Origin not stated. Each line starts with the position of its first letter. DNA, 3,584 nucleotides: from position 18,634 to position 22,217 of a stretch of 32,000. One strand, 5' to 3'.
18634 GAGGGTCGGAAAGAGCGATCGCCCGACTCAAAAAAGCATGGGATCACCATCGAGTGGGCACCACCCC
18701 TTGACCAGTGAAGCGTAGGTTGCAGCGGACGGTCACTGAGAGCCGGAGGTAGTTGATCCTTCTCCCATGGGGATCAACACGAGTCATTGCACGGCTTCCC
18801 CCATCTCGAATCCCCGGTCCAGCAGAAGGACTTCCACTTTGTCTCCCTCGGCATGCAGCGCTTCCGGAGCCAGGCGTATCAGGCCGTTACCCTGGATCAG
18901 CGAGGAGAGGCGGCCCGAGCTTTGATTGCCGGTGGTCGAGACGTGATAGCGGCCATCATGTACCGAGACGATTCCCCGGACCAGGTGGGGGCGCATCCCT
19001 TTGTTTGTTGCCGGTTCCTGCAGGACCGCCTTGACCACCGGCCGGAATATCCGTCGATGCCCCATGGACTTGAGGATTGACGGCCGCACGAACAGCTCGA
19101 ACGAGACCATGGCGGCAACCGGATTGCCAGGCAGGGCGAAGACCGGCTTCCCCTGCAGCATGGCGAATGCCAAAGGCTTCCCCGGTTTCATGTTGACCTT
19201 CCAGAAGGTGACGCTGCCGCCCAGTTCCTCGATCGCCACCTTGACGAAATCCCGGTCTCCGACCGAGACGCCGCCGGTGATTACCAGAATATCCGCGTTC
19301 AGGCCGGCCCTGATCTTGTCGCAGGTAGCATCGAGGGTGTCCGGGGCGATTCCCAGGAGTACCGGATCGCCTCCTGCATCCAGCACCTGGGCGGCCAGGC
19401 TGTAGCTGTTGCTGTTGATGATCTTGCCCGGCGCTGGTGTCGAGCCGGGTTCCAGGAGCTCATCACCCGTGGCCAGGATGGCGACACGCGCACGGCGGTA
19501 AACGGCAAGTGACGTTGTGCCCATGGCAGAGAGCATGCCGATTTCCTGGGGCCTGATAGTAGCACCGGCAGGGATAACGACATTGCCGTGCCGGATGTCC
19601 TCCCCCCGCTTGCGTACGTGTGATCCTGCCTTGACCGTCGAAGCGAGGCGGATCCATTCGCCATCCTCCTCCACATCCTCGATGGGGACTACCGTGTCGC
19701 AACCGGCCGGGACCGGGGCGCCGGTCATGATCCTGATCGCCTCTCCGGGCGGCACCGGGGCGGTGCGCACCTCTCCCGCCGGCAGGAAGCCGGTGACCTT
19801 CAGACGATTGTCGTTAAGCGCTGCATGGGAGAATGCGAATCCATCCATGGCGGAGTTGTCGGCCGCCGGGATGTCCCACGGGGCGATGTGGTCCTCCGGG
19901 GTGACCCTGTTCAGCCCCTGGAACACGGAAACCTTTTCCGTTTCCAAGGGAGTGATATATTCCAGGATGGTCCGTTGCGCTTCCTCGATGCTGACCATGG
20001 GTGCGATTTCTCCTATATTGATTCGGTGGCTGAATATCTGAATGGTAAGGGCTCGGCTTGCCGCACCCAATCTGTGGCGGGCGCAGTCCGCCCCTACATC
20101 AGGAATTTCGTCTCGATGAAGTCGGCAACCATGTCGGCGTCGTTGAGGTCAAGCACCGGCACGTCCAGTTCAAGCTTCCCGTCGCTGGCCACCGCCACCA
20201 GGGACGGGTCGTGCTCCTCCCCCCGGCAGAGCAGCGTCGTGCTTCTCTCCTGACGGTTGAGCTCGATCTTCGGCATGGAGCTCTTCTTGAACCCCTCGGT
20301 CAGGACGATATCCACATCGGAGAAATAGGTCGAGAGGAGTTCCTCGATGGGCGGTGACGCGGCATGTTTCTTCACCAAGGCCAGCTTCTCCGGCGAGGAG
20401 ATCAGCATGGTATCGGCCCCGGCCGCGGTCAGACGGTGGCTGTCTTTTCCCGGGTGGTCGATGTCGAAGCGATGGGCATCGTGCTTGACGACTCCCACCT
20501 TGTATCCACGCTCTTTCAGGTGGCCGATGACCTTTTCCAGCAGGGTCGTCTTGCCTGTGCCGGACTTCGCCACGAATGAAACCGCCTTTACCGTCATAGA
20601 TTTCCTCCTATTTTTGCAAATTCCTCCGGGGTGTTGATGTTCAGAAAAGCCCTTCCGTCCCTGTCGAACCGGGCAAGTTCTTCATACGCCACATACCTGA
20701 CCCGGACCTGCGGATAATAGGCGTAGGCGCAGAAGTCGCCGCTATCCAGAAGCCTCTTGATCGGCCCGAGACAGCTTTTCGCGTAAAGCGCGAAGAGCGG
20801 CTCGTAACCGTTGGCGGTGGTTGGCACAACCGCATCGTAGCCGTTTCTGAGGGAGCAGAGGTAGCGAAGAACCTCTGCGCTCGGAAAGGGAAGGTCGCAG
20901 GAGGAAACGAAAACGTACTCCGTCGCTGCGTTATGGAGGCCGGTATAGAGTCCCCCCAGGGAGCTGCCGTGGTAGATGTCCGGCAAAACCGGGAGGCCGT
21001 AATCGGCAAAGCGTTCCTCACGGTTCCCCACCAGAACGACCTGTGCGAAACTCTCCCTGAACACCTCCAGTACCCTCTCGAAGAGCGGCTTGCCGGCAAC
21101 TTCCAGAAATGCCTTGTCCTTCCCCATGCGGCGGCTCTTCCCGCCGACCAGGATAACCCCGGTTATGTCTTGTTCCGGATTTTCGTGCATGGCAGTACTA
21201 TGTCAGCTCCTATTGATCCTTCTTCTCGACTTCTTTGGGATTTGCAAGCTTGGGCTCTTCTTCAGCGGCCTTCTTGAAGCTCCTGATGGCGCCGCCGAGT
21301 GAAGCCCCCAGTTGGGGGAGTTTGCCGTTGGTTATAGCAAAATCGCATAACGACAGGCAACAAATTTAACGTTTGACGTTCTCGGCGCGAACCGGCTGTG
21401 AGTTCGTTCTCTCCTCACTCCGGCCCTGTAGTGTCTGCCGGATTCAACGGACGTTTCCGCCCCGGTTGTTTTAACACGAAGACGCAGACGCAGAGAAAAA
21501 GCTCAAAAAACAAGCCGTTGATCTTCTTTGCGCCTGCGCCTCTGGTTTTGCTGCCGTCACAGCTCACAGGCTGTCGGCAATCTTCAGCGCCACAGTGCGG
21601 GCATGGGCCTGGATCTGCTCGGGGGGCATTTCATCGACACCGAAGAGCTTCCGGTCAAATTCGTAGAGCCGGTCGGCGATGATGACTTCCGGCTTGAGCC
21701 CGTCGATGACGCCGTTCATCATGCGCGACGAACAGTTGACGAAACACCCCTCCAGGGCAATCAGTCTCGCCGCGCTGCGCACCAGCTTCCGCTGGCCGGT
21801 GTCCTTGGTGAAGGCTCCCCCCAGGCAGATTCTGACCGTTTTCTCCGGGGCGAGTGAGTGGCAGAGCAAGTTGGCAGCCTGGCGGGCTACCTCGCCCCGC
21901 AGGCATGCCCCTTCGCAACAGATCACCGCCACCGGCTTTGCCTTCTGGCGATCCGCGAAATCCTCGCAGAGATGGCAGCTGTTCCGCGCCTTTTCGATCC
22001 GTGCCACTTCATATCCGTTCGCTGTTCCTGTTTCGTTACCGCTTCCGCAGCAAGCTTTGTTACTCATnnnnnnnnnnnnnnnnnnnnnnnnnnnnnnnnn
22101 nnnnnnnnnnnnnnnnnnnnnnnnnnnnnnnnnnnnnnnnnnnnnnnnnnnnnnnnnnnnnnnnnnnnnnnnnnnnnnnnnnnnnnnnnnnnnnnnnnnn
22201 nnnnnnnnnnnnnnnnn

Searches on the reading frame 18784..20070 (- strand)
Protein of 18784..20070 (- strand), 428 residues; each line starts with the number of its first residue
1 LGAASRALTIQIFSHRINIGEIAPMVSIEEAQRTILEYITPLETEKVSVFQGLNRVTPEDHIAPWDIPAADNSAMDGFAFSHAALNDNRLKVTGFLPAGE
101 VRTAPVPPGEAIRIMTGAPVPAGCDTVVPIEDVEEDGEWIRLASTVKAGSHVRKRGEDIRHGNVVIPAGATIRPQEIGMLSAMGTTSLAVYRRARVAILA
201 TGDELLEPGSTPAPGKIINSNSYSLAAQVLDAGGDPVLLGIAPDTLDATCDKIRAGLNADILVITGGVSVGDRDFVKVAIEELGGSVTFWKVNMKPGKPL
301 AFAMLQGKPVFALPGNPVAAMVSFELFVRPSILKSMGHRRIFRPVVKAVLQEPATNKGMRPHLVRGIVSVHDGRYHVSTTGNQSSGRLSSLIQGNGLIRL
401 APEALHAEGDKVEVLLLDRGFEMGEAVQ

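Call 4: search_protein_families(library=pfam, proteins=[window:18784-20070:-], max_evalue=0.01)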
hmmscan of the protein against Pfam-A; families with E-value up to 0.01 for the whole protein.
window:18784-20070:- (428 aa): 3 families
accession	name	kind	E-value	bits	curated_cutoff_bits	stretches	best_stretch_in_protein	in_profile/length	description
PF03453.22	MoeA_N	-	4.2e-46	157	30.8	1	26-184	1-160/160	MoeA N-terminal region (domain I and II)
PF00994.29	MoCF_biosynth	-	1.9e-32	112.4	26.6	1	197-332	1-142/144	Probable molybdopterin binding domain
PF03454.20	MoeA_C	-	9e-16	58.3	22.1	1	347-417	1-72/72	MoeA C-terminal region (domain IV)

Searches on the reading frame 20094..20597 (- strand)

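Call 4: search_protein_families(library=pfam, proteins=[window:20094-20597:-], max_evalue=0.01)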
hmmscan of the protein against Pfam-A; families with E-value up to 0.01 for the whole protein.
window:20094-20597:- (167 aa): 8 families
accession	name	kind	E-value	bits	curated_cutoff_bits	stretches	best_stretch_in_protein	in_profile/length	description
PF03205.20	MobB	-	1.2e-44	151.9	26.6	1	6-139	2-133/133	Molybdopterin guanine dinucleotide synthesis protein B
PF03266.21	NTPase_1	-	0.00039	20.8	23.9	1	10-35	6-31/168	NTPase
PF02492.25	cobW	-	0.00077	19.5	20.7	1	13-48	10-44/180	CobW/HypB/UreG, nucleotide-binding domain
PF03308.22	MeaB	-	0.00089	18.8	23.1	1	6-40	36-70/273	Methylmalonyl Co-A mutase-associated GTPase MeaB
PF01656.29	CbiA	-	0.0013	19.1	25.4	1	11-41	7-37/125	CobQ/CobB/MinD/ParA nucleotide binding domain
PF00448.28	SRP54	-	0.0025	17.9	22.7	1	7-43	5-41/196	SRP54-type protein, GTPase domain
PF25199.1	nSTAND_NTPase5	-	0.0073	16.6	34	0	8-44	46-83/145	Novel STAND NTPase 5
PF02606.20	LpxK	-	0.0088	15.6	27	1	12-37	46-71/328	Tetraacyldisaccharide-1-P 4'-kinase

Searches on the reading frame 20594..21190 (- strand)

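Call 4: search_protein_families(library=pfam, proteins=[window:20594-21190:-], max_evalue=0.01)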
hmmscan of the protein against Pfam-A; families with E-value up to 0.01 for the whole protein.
window:20594-21190:- (198 aa): 2 families
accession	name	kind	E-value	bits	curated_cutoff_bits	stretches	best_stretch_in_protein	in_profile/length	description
PF12804.13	NTP_transf_3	-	2.2e-38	132.4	27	1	11-149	1-146/160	MobA-like NTP transferase domain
PF01128.25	IspD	-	0.0048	17.1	27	1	12-60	4-56/221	2-C-methyl-D-erythritol 4-phosphate cytidylyltransferase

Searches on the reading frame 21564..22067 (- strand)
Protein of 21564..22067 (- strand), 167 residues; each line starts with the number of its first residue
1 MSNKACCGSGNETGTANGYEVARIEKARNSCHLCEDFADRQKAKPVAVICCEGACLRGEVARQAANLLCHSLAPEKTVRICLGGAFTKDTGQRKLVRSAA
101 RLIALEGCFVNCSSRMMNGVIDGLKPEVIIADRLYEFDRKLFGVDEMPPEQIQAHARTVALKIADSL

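Call 4: search_protein_families(library=pfam, proteins=[window:21564-22067:-], max_evalue=0.01)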
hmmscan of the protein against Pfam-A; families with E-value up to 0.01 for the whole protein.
window:21564-22067:- (167 aa): 1 family
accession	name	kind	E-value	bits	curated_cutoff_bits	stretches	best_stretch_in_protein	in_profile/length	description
PF08859.16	DGC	-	1.5e-17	64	27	1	47-155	1-102/106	DGC domain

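Call 6: search_protein_families(library=ncbifam, proteins=[window:21564-22067:-], max_evalue=0.001)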
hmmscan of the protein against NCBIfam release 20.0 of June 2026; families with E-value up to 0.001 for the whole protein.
window:21564-22067:- (167 aa): 0 families

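Call 54: search_solved_structures(query=window:21564-22067:-, max_evalue=1)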
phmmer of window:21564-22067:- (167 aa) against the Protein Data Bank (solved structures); distinct sequences matched with E-value up to 1: 0.

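Call 59: find_homologous_proteins(query=window:21564-22067:-, max_evalue=1e-8)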
Query window:21564-22067:- (167 aa): 1330 proteins with E <= 1e-8 among 1436 candidates; the best 120 are listed.
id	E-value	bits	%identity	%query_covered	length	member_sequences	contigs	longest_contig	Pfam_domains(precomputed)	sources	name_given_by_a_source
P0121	2.3e-106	371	100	100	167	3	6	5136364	PF08859.17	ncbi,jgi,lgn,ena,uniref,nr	ncbi:putative zinc-binding protein [Geotalea uraniireducens]|uniref:DGC domain protein n=1 Tax=Geota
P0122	1.8e-101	355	95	100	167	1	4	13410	PF08859.17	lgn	-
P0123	3.8e-91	321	84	100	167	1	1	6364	PF08859.17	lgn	-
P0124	5.2e-89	314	82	100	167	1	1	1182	PF08859.17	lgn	-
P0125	5.8e-87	308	81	100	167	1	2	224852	PF08859.17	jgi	-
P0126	8.1e-87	307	79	100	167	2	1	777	PF08859.17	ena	-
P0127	1.3e-86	307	86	89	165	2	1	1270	PF08859.17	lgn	-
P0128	1.7e-86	306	79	100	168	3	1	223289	PF08859.17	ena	-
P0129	3.8e-86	305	81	100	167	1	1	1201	PF08859.17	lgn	-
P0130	9.2e-86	304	81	100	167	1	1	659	PF08859.17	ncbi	-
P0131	2.0e-85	303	80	100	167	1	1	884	PF08859.17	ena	-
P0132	4.8e-85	302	81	100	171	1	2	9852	PF08859.17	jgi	jgi:uncharacterized metal-binding protein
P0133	7.0e-85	301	80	100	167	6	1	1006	PF08859.17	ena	-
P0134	7.1e-85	301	78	100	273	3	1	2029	PF08859.17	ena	-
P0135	9.3e-85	301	81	100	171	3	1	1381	PF08859.17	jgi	jgi:uncharacterized metal-binding protein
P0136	1.2e-84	300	80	100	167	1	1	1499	PF08859.17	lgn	-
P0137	1.8e-84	300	80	100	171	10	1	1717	PF08859.17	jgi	jgi:uncharacterized metal-binding protein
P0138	1.9e-84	300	78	100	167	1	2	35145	PF08859.17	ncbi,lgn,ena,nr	ncbi:MAG: hypothetical protein FD174_3949 [Geobacteraceae bacterium]|nr:MAG: hypothetical protein FD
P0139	4.0e-84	299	78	100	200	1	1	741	PF08859.17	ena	-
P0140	5.0e-84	298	77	100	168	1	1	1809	PF08859.17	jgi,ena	-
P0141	6.8e-84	298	79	100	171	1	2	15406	PF08859.17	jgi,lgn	jgi:uncharacterized metal-binding protein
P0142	7.3e-84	298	78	100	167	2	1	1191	PF08859.17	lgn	-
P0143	7.3e-84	298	79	100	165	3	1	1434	PF08859.17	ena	-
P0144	9.7e-84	297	79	100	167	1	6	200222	PF08859.17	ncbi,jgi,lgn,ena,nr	ncbi:MAG: hypothetical protein A2075_08275 [Geobacteraceae bacterium GWC2_58_44]|nr:MAG: hypothetica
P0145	1.1e-83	297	79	100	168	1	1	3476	PF08859.17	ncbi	-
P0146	2.9e-83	296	80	100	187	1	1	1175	PF08859.17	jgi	jgi:uncharacterized metal-binding protein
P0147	3.4e-83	296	78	100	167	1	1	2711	PF08859.17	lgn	-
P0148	4.6e-83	295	75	100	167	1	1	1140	PF08859.17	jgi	jgi:uncharacterized metal-binding protein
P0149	4.9e-83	295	79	100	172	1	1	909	PF08859.17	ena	-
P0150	5.2e-83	295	76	99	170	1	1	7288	PF08859.17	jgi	jgi:uncharacterized metal-binding protein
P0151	1.6e-82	293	78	98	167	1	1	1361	PF08859.17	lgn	-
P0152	2.3e-82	293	75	100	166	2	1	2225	PF08859.17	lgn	-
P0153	2.6e-82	293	77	100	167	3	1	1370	PF08859.17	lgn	-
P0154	2.8e-82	293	78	100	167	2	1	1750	PF08859.17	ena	-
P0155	3.1e-82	292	79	100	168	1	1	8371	PF08859.17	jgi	jgi:uncharacterized metal-binding protein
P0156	4.1e-82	292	78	100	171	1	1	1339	PF08859.17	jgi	-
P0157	5.2e-82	292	79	98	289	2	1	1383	PF08859.17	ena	-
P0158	6.9e-82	291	77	100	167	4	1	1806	PF08859.17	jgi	-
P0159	7.5e-82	291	75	100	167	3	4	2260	PF08859.17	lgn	-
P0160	7.9e-82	291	80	100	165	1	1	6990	PF08859.17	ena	-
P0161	8.0e-82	291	75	100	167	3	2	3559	PF08859.17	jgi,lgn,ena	jgi:uncharacterized metal-binding protein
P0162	1.4e-81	290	75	100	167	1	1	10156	PF08859.17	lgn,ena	-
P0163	1.5e-81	290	77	100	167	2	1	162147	PF08859.17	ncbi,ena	-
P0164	1.8e-81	290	78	100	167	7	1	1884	PF08859.17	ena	-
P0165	4.2e-81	289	76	100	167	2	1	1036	PF08859.17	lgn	-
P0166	5.6e-81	288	77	100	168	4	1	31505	PF08859.17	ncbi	-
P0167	5.7e-81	288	78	98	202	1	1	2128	PF08859.17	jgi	jgi:uncharacterized metal-binding protein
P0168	6.2e-81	288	76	100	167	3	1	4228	PF08859.17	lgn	-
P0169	8.8e-81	288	78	100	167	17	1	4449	PF08859.17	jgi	jgi:uncharacterized metal-binding protein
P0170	1.6e-80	287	76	100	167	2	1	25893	PF08859.17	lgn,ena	-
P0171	1.7e-80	287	76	100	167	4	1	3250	PF08859.17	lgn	-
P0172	1.8e-80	287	77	100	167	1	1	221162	PF08859.17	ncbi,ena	-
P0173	2.0e-80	287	75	100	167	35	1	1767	PF08859.17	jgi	jgi:uncharacterized metal-binding protein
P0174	2.8e-80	286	76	100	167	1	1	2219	PF08859.17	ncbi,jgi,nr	ncbi:MAG TPA: putative zinc-binding protein [Geobacteraceae bacterium]|nr:putative zinc-binding prot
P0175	3.3e-80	286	76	100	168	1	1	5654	PF08859.17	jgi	jgi:uncharacterized metal-binding protein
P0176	4.8e-80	285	75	100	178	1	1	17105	PF08859.17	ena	-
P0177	6.8e-80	285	74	100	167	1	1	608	PF08859.17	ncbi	-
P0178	1.2e-79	284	75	100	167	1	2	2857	PF08859.17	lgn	-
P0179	1.5e-79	284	74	100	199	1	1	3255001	PF08859.17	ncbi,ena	-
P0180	1.7e-79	284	74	100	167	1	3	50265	PF08859.17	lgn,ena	-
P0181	2.5e-79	283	76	100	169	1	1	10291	PF08859.17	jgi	jgi:uncharacterized metal-binding protein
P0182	3.2e-79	283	74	100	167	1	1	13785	PF08859.17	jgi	-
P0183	4.3e-79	282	75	100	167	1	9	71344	PF08859.17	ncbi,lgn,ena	ncbi:MAG: putative zinc-binding protein [Syntrophobacteraceae bacterium]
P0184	4.3e-79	282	75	100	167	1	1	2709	PF08859.17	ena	-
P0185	4.9e-79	282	74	100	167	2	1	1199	PF08859.17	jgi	jgi:uncharacterized metal-binding protein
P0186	6.6e-79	282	75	100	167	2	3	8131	PF08859.17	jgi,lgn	jgi:uncharacterized metal-binding protein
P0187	6.7e-79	282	77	96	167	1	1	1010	PF08859.17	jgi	jgi:uncharacterized metal-binding protein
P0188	7.0e-79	282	74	100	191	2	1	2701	PF08859.17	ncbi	-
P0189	7.3e-79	281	76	96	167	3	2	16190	PF08859.17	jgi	jgi:uncharacterized metal-binding protein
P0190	7.5e-79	281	81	90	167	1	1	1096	PF08859.17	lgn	-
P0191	8.5e-79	281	75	100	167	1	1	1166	PF08859.17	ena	-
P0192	8.9e-79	281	77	100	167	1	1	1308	PF08859.17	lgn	-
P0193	9.3e-79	281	78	100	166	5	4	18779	PF08859.17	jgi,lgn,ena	-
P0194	9.6e-79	281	83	87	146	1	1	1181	PF08859.17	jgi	jgi:uncharacterized metal-binding protein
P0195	1.6e-78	280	74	100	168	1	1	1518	PF08859.17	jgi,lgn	jgi:uncharacterized metal-binding protein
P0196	1.8e-78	280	76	100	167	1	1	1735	PF08859.17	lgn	-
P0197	2.6e-78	280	74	100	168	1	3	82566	PF08859.17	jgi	jgi:uncharacterized metal-binding protein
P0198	2.7e-78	280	75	100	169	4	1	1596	PF08859.17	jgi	jgi:uncharacterized metal-binding protein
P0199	2.9e-78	280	74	100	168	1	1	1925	PF08859.17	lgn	-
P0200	4.2e-78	279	74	100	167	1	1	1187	PF08859.17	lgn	-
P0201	4.2e-78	279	72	100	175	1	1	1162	PF08859.17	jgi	jgi:uncharacterized metal-binding protein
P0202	4.4e-78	279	75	96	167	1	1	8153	PF08859.17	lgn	-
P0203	4.5e-78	279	75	100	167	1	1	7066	PF08859.17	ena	-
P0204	5.7e-78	279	74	100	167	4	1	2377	PF08859.17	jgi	jgi:uncharacterized metal-binding protein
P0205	7.6e-78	278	73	100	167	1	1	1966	PF08859.17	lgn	-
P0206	8.2e-78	278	74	100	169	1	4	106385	PF08859.17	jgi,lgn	jgi:uncharacterized metal-binding protein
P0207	8.9e-78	278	76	96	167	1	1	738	PF08859.17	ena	-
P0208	1.0e-77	278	85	86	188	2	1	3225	PF08859.17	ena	-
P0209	1.1e-77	278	73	100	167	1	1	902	PF08859.17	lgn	-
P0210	1.2e-77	278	72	100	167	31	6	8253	PF08859.17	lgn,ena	-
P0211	1.5e-77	277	78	93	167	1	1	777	PF08859.17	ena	-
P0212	1.6e-77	277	79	90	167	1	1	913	PF08859.17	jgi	jgi:uncharacterized metal-binding protein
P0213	1.6e-77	277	74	100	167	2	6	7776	PF08859.17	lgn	-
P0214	2.6e-77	276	72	100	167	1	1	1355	PF08859.17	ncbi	-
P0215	2.8e-77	276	73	100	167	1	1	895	PF08859.17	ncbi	-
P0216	3.4e-77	276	73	100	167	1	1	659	PF08859.17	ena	-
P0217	3.7e-77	276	76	100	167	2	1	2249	PF08859.17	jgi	jgi:uncharacterized metal-binding protein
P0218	4.3e-77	276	77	98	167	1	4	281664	PF08859.17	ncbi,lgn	-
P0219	4.4e-77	276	75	96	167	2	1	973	PF08859.17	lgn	-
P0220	4.4e-77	276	73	100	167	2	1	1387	PF08859.17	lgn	-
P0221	5.2e-77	275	74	99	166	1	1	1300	PF08859.17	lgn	-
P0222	5.6e-77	275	76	98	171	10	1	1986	PF08859.17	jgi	jgi:uncharacterized metal-binding protein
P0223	5.6e-77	275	73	100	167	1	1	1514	PF08859.17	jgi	jgi:uncharacterized metal-binding protein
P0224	5.6e-77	275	74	100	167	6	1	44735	PF08859.17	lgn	-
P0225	6.3e-77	275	75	96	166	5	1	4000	PF08859.17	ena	-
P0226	6.5e-77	275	75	96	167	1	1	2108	PF08859.17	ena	-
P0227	7.3e-77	275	74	100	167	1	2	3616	PF08859.17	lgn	-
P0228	7.4e-77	275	73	100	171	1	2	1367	PF08859.17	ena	-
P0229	7.6e-77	275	72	100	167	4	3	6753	PF08859.17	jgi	jgi:uncharacterized metal-binding protein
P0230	8.8e-77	275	74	100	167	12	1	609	PF08859.17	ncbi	-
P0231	9.7e-77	275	73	100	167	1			PF08859.17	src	-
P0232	1.2e-76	274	73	100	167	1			PF08859.17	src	-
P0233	1.3e-76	274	73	100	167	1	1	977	PF08859.17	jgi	jgi:uncharacterized metal-binding protein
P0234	1.3e-76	274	72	100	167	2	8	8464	PF08859.17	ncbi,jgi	jgi:uncharacterized metal-binding protein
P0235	1.4e-76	274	72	100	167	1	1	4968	PF08859.17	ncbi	-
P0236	1.4e-76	274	72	100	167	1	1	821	PF08859.17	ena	-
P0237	1.9e-76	274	71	100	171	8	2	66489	PF08859.17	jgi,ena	-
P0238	2.2e-76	273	71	100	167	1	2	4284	PF08859.17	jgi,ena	jgi:uncharacterized metal-binding protein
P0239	2.2e-76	273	77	96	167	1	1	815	PF08859.17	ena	-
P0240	3.1e-76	273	74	96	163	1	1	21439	PF08859.17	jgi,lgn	-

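Call 68: predict_structure(alignment_id=A4)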
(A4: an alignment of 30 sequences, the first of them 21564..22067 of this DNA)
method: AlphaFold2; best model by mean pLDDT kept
length: 167 residues; sequences in the alignment: 30
mean_pLDDT: 74.9   pTM: 0.71
mean pLDDT of the five models: 74.9, 72.7, 58.2, 56.3, 48.2
residues with pLDDT >= 90: 49; 70-90: 64; 50-70: 26; < 50: 28
segments of 3 or more residues with pLDDT < 50: 1-28
pLDDT, mean of each block of 10 residues (from residue 1): 30 38 46 80 92 85 95 94 71 88 88 68 81 69 69 91 93
secondary structure, 60 per line:
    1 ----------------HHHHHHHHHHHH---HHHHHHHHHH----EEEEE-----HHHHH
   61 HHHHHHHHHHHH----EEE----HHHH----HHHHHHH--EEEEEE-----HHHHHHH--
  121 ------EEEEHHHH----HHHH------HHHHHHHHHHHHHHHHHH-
elements in order: H17-28 H32-41 E46-50 H56-72 E77-79 H84-87 H92-98 E101-106 H112-118 E127-130 H131-134 H139-142 H149-166

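Call 71: fold_search(model_id=the predicted structure, library=pdb)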
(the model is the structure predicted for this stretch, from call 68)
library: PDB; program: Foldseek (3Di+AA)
matches with E <= 10: 720; with E <= 0.001: 0
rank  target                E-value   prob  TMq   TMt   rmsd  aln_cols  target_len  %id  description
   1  3fkj_A                6.0e-02  0.44  0.31  0.19  17.8       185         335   14  Crystal structure of a putative phosphosugar isomerase (stm_0572) from salmonella typhimurium lt2 at 2.12 A resolution (released 2009-01-13)
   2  7en5                  6.4e-02  0.41  0.28  0.25  17.7       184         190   10  The crystal structure of Escherichia coli MurR in complex with N-acetylglucosamine-6-phosphate (released 2022-04-20)
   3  4y7k_D                9.0e-02  0.57  0.33  0.26  12.5       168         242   14  Structure of an archaeal mechanosensitive channel in closed state (released 2015-08-26)
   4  5pnt                  9.5e-02  0.57  0.33  0.34  10.0       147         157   12  CRYSTAL STRUCTURE OF A HUMAN LOW MOLECULAR WEIGHT PHOSPHOTYROSYL PHOSPHATASE. IMPLICATIONS FOR SUBSTRATE SPECIFICITY (released 1998-10-14)
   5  3fkj_B                1.1e-01  0.60  0.35  0.21  16.7       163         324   17  Crystal structure of a putative phosphosugar isomerase (stm_0572) from salmonella typhimurium lt2 at 2.12 A resolution (released 2009-01-13)
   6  3fj1_A                1.1e-01  0.47  0.32  0.19  15.5       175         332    8  Crystal structure of putative phosphosugar isomerase (YP_167080.1) from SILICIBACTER POMEROYI DSS-3 at 1.75 A resoluti (released 2009-01-20)
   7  5jnv                  1.2e-01  0.85  0.40  0.42   9.1       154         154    9  Crystal structure of bovine low molecular weight protein tyrosine phosphatase (LMPTP) mutant (W49Y N50E) complexed with  (released 2017-03-29)
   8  7en7                  1.2e-01  0.28  0.28  0.25  17.9       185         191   10  The crystal structure of Escherichia coli MurR in complex with N-acetylmuramic-acid-6-phosphate (released 2022-04-20)
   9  1phr                  1.3e-01  0.44  0.31  0.32  10.2       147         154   13  THE CRYSTAL STRUCTURE OF A LOW MOLECULAR PHOSPHOTYROSINE PROTEIN PHOSPHATASE (released 1995-07-31)
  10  2b98_D                1.5e-01  0.51  0.33  0.37   6.5       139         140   13  Crystal Structure of an archaeal pentameric riboflavin synthase (released 2005-11-08)
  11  6y2v                  1.6e-01  0.44  0.30  0.32  10.2       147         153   12  Crystal structure of the double mutant L13R I16K of Low Molecular Weight Protein Tyrosine Phosphatase (LMW-PTP) (released 2020-07-22)
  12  7kqa_B                1.6e-01  0.41  0.35  0.20  15.2       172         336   12  Crystal Structure of Glucosamine-6-phosphate deanimase from Strenotrophomonas maltophilia (released 2020-11-25)
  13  5kqm                  1.8e-01  0.63  0.36  0.38   9.6       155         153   12  Co-crystal structure of LMW-PTP in complex with MES (released 2016-10-12)
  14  5clg_A                1.9e-01  0.18  0.25  0.26  11.3       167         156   12  Structure of PurE (N5-carboxyaminoimidazole ribonucleotide mutase) mutant H59N from the acidophilic bacterium Acetobac (released 2016-07-27)
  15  5bos_B                2.0e-01  0.18  0.25  0.25  11.3       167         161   12  Structure of Acetobacter aceti PurE-S57C, partly oxidized form (released 2016-06-15)
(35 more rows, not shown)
